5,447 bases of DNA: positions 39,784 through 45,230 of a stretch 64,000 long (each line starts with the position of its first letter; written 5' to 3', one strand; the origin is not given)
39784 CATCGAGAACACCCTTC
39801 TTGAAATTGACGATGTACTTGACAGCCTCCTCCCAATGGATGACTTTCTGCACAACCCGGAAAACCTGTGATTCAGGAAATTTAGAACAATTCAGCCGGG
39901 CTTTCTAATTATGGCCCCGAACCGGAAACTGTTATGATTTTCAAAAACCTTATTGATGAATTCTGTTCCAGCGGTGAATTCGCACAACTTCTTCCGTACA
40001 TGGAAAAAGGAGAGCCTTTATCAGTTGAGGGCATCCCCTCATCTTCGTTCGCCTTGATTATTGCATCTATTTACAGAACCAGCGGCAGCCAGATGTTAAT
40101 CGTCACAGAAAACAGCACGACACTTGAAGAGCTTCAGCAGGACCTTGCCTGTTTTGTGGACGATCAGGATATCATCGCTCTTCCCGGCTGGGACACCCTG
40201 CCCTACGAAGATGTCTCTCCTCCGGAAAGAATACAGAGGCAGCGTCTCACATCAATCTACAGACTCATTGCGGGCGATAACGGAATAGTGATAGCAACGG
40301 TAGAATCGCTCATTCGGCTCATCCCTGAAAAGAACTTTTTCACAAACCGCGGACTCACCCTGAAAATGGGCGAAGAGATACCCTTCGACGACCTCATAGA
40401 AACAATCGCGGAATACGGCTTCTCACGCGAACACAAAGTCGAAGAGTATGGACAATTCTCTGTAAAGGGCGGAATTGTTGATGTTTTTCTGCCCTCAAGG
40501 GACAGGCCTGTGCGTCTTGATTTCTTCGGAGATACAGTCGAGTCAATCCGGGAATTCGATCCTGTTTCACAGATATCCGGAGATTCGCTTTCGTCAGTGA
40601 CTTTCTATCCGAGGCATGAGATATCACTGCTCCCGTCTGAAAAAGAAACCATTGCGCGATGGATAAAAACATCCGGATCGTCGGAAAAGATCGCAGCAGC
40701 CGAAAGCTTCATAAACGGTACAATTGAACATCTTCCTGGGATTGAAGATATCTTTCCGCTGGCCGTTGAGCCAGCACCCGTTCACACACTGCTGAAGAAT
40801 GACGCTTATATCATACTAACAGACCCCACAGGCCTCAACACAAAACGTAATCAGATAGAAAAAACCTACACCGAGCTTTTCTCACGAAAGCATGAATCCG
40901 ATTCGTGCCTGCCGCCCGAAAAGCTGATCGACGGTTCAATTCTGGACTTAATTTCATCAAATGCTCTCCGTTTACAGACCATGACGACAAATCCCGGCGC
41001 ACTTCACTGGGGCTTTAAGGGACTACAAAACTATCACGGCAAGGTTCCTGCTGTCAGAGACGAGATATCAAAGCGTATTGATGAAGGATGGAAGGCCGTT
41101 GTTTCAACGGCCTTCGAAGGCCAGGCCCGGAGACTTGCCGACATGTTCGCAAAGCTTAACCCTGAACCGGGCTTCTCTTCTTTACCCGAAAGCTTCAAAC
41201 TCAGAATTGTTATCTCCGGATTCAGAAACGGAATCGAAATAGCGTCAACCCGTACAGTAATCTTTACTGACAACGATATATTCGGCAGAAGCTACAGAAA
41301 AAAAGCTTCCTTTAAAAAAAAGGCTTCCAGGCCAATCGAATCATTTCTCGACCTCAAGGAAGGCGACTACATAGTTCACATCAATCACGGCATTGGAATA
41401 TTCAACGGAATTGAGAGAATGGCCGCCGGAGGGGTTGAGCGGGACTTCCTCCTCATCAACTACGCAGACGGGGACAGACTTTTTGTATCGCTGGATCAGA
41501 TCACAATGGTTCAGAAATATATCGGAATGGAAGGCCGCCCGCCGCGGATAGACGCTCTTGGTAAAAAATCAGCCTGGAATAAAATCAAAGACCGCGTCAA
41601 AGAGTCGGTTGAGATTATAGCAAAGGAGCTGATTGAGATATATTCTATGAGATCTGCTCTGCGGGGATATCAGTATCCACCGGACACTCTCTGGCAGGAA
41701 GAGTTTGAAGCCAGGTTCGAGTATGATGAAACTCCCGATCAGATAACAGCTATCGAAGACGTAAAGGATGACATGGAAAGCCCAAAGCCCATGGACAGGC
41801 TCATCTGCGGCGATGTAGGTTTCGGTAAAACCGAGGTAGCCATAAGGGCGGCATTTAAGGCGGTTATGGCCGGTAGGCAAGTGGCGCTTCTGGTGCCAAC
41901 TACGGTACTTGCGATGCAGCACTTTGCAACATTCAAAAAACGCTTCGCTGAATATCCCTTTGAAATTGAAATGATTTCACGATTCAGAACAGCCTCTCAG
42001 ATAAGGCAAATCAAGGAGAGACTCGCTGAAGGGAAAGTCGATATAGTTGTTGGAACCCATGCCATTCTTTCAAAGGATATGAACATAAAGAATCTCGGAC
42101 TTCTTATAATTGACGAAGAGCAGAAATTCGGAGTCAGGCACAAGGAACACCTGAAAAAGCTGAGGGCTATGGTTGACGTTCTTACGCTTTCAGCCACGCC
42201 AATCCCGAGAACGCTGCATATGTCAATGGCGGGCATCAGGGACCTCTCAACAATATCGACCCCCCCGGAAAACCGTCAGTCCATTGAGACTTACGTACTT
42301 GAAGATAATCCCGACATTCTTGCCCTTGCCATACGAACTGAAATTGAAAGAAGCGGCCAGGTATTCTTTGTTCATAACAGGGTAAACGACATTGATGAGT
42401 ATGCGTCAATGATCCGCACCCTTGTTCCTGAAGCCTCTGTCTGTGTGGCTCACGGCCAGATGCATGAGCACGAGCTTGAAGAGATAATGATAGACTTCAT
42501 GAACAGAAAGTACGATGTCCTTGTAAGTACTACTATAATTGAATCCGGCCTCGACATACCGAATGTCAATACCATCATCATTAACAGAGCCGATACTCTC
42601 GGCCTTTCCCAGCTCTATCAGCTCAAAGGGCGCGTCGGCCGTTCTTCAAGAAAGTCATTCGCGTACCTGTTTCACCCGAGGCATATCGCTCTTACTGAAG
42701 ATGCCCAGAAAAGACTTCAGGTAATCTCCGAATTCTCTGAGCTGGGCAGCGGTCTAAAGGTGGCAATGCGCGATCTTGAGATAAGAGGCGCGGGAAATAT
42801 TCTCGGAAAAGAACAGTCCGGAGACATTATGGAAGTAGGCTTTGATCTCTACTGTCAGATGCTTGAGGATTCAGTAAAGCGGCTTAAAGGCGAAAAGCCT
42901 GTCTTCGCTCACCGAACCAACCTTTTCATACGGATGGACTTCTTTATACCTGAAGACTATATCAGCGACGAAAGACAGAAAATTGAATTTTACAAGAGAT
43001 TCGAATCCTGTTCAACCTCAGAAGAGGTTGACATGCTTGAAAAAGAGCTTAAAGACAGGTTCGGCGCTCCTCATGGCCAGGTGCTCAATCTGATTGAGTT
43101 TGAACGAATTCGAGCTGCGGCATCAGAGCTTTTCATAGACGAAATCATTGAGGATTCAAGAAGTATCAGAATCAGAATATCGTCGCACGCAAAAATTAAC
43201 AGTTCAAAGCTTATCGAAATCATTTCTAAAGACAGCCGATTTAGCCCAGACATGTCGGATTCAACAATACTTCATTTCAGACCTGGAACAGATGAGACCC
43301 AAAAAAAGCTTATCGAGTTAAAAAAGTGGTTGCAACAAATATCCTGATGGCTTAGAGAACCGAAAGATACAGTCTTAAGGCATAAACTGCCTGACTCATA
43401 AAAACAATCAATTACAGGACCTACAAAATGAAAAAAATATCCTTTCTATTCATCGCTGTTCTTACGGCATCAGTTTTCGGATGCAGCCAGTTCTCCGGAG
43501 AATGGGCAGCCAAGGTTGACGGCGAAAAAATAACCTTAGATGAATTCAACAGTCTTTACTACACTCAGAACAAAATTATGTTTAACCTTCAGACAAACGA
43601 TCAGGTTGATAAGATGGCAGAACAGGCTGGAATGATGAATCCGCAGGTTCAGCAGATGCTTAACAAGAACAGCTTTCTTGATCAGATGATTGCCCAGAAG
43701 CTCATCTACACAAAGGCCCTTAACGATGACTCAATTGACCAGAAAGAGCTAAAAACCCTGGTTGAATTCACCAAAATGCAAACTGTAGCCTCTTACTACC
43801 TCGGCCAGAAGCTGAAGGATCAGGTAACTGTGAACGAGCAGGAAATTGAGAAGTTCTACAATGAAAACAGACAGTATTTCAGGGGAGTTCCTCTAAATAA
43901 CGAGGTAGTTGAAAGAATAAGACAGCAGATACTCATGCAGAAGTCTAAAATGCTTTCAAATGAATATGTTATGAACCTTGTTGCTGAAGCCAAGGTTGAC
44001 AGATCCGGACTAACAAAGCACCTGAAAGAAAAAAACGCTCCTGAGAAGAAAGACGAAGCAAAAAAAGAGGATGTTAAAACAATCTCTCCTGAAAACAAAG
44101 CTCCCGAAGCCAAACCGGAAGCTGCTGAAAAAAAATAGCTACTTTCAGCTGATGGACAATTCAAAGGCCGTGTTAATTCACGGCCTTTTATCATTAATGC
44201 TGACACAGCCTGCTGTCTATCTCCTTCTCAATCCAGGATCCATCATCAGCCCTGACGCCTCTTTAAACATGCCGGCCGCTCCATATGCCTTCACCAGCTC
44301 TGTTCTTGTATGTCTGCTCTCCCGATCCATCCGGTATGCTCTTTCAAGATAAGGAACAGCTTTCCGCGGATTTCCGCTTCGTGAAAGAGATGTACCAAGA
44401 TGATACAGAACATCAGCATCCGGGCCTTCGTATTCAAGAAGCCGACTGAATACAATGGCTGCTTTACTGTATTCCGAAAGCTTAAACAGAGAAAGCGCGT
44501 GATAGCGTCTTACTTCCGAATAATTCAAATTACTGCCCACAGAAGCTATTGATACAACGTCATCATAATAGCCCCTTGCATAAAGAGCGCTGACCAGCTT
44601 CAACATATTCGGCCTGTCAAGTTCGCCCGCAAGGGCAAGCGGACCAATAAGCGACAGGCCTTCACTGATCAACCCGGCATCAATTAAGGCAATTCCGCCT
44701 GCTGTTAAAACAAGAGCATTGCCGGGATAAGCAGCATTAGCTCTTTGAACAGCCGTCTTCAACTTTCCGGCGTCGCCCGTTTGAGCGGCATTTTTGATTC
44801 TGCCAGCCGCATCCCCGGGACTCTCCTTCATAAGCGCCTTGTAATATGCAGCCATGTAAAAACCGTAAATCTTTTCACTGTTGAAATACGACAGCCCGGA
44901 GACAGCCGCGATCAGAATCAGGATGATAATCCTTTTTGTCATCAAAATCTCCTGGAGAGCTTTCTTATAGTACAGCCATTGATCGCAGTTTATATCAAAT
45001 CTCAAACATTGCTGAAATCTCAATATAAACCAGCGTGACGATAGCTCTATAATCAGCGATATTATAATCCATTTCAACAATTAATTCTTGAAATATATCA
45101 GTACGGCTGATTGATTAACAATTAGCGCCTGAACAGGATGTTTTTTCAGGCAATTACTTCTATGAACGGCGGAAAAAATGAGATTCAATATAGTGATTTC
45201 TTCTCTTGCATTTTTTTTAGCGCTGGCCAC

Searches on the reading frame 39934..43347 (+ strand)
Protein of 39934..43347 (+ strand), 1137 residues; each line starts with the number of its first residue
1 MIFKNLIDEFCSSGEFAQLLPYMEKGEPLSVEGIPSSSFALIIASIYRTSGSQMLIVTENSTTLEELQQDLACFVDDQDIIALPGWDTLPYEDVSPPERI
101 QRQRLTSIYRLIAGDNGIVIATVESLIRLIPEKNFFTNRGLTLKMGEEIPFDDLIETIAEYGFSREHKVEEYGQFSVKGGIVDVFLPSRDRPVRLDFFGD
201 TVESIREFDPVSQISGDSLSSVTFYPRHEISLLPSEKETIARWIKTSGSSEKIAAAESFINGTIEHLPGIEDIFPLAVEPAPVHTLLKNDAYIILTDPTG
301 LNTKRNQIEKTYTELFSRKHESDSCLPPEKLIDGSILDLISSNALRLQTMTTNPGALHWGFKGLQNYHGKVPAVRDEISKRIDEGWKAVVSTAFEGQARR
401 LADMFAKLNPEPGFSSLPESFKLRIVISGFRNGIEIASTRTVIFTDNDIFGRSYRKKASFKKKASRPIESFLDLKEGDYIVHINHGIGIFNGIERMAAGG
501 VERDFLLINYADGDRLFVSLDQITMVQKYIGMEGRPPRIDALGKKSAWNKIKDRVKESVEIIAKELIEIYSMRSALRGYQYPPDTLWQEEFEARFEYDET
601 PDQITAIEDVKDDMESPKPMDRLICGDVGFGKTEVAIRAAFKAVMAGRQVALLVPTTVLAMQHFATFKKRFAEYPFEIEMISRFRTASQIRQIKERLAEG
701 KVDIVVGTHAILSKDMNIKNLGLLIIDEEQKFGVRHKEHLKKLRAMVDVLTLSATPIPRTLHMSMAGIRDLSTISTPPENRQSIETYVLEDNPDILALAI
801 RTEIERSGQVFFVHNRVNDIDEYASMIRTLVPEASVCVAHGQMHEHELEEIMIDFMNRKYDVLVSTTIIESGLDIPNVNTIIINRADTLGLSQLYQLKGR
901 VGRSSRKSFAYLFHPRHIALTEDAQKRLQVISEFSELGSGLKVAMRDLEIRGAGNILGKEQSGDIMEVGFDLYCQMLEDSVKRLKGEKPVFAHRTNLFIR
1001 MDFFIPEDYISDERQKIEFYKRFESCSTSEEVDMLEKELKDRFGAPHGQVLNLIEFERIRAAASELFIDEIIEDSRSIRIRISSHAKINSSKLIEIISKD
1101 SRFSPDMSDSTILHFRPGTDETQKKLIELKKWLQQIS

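Call 19: search_protein_families(library=ncbifam, proteins=[window:39934-43347:+], max_evalue=0.00001)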
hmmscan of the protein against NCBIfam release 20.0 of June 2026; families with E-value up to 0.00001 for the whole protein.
window:39934-43347:+ (1137 aa): 28 families (the best 25 are shown)
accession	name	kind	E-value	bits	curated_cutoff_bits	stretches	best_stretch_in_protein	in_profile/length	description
TIGR00580.2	mfd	equivalog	0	1061.8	800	1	159-1071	2-906/907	transcription-repair coupling factor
NF007966.0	PRK10689.1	equivalog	4.1e-235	783.2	1329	1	30-1135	18-1141/1148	transcription-repair coupling factor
NF008168.0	PRK10917.2-2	equivalog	2.7e-112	376.5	718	1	579-964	346-737/795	ATP-dependent DNA helicase RecG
NF008165.0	PRK10917.1-3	equivalog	2.7e-109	366.6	711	1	581-964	247-634/692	ATP-dependent DNA helicase RecG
TIGR00643.1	recG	equivalog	4.3e-109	366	659.4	1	589-966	226-608/629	ATP-dependent DNA helicase RecG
NF008170.0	PRK10917.2-4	equivalog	3.6e-95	319.6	975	1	588-963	390-769/826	ATP-dependent DNA helicase RecG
NF008164.0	PRK10917.1-2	equivalog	3.6e-89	299.9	785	1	576-963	254-644/704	ATP-dependent DNA helicase RecG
NF008163.0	PRK10917.1-1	equivalog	4.7e-89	299.5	796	1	578-965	248-643/692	ATP-dependent DNA helicase RecG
NF008166.0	PRK10917.1-4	equivalog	2.5e-82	277.1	864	1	585-966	263-657/705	ATP-dependent DNA helicase RecG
NF008167.0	PRK10917.2-1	equivalog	1.3e-73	248.4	995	1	588-966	274-688/744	ATP-dependent DNA helicase RecG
NF008169.0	PRK10917.2-3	equivalog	1.7e-62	211.9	555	1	589-967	220-585/610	ATP-dependent DNA helicase RecG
NF003673.1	PRK05298.1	equivalog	1.2e-27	96.6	743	1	92-237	108-253/653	excinuclease ABC subunit UvrB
TIGR00631.1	uvrb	equivalog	1.9e-25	89.2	750.1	1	92-231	108-247/658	excinuclease ABC subunit UvrB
TIGR00595.1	priA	equivalog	1.1e-19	70.5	230.35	1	623-738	1-111/509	replication restart helicase PriA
NF004066.1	PRK05580.1-3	equivalog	1.2e-18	66.8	813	1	588-732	242-379/788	primosomal protein N'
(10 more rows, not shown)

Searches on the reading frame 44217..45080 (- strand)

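Call 66: search_protein_families(library=pfam, proteins=[window:44217-45080:-], max_evalue=0.01)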
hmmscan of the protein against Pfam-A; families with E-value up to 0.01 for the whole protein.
window:44217-45080:- (287 aa): 11 families
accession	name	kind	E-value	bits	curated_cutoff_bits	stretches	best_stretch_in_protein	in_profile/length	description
PF14559.12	TPR_19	-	4.5e-08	33.7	25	1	235-277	4-46/68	Tetratricopeptide repeat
PF13428.12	TPR_14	-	1.6e-07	31.8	23.5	0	223-264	2-43/44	Tetratricopeptide repeat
PF13432.12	TPR_16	-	1.6e-06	28.8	32.7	1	194-253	3-62/65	Tetratricopeptide repeat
PF13424.12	TPR_12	-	7.7e-06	26.5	30.1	1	204-254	26-77/77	Tetratricopeptide repeat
PF07719.23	TPR_2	-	0.00018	21.8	27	1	222-253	1-32/34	Tetratricopeptide repeat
PF13174.12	TPR_6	-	0.00061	20.7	26.3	0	223-247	1-25/33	Tetratricopeptide repeat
PF13181.12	TPR_8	-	0.00063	20.1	25.7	1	222-254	1-33/34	Tetratricopeptide repeat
PF12895.13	ANAPC3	-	0.0019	18.8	27.2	0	203-253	4-53/82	Anaphase-promoting complex, cyclosome, subunit 3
PF13176.12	TPR_7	-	0.0024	18.3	27.9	0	225-254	2-33/36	Tetratricopeptide repeat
PF13431.12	TPR_17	-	0.0029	18.2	24.4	0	211-241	2-32/34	Tetratricopeptide repeat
PF00515.34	TPR_1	-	0.0099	16.1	27.8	1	222-252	1-31/34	Tetratricopeptide repeat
